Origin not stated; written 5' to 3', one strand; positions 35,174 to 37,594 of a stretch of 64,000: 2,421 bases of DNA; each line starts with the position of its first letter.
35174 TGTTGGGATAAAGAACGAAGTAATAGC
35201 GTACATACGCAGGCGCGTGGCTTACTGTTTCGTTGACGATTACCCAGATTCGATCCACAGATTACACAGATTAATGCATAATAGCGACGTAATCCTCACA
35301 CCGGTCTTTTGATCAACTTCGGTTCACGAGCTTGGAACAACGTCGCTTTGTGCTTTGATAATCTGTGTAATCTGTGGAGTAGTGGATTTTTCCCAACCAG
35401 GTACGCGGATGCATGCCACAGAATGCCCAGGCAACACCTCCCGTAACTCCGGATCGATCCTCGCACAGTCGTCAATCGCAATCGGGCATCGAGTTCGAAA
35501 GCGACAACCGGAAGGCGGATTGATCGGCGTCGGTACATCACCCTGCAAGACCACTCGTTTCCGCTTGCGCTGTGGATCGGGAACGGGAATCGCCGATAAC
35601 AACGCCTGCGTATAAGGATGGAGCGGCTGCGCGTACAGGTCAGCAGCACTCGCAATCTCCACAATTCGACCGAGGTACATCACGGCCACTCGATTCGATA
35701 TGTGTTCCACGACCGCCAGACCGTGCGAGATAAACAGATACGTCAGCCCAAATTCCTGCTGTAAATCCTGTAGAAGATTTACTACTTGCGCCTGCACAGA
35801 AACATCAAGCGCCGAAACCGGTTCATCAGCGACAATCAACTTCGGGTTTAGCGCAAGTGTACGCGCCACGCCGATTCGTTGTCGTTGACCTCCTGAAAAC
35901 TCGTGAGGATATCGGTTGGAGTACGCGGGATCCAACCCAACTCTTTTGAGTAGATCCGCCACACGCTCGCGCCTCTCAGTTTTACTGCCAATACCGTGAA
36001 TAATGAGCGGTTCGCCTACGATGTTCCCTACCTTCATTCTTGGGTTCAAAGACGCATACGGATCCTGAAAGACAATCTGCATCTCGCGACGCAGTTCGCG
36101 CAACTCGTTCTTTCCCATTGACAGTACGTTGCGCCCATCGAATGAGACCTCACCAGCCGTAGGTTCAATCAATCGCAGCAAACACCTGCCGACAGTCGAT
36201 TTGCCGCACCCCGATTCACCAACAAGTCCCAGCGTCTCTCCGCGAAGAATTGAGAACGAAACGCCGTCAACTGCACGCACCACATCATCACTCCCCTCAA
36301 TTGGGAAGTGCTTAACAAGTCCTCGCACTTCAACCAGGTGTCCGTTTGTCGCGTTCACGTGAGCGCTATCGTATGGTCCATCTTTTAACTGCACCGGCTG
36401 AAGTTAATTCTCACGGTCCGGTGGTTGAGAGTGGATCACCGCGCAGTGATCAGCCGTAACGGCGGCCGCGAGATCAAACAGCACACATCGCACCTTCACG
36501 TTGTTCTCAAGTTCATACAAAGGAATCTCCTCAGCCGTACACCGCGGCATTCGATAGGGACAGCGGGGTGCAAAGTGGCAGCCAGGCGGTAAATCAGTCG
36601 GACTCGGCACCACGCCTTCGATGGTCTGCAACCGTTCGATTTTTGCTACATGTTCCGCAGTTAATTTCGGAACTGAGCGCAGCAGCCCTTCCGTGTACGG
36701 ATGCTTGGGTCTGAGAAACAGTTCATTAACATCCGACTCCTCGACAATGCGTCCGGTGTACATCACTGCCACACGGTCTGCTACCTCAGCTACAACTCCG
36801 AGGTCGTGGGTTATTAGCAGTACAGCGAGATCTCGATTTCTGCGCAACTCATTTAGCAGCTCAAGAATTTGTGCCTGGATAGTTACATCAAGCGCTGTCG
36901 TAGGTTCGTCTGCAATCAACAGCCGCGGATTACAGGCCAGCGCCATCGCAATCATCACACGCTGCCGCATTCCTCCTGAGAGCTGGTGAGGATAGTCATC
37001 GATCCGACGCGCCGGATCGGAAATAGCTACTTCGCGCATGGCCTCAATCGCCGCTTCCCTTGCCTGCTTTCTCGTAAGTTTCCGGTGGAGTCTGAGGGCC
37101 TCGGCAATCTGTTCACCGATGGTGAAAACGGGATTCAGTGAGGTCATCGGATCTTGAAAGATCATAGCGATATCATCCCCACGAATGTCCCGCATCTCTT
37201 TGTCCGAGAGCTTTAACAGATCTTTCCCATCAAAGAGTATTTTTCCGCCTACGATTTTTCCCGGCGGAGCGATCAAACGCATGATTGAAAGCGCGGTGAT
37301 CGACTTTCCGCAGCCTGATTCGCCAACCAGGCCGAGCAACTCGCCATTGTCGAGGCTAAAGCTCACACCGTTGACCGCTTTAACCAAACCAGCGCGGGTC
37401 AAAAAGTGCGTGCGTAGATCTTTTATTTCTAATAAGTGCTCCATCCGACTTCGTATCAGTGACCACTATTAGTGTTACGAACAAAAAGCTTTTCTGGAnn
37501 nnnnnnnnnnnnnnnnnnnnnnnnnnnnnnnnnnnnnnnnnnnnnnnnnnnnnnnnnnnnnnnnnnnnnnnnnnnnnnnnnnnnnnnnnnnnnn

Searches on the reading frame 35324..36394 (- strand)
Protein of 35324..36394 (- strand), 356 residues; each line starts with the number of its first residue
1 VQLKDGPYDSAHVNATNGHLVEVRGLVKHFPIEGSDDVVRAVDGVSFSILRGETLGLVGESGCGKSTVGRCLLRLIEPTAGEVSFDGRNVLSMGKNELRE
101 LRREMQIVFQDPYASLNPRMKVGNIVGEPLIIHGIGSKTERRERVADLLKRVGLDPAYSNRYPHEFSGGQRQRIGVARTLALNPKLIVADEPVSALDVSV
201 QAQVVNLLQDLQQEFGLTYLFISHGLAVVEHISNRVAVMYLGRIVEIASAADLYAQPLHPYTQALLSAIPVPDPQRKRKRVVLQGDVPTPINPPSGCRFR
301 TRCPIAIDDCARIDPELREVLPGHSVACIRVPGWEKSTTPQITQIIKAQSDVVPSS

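Call 43: search_protein_families(library=pfam, proteins=[window:35324-36394:-], max_evalue=0.001)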
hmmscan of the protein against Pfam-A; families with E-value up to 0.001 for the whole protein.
window:35324-36394:- (356 aa): 3 families
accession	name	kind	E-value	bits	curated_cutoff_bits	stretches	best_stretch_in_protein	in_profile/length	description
PF00005.33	ABC_tran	-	1.5e-32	113.5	25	1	43-193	2-136/137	ABC transporter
PF08352.17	oligo_HPY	-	5.6e-20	71.9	27.1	1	245-310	1-65/65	Oligopeptide/dipeptide transporter, C-terminal region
PF13304.12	AAA_21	-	0.0005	20.7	27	0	56-89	3-40/304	AAA domain, putative AbiEii toxin, Type IV TA system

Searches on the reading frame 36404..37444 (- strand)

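Call 43: search_protein_families(library=pfam, proteins=[window:36404-37444:-], max_evalue=0.001)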
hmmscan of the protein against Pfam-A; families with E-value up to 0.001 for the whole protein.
window:36404-37444:- (346 aa): 4 families
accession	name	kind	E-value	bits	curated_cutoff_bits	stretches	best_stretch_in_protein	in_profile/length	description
PF00005.33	ABC_tran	-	4.7e-32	111.9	25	1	25-183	2-137/137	ABC transporter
PF08352.17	oligo_HPY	-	2.2e-19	70.1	27.1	1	234-302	1-65/65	Oligopeptide/dipeptide transporter, C-terminal region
PF13304.12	AAA_21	-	2.7e-08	34.7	27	1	101-218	167-303/304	AAA domain, putative AbiEii toxin, Type IV TA system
PF02463.25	SMC_N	-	0.00018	21.4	40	1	39-228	29-212/220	RecF/RecN/SMC N terminal domain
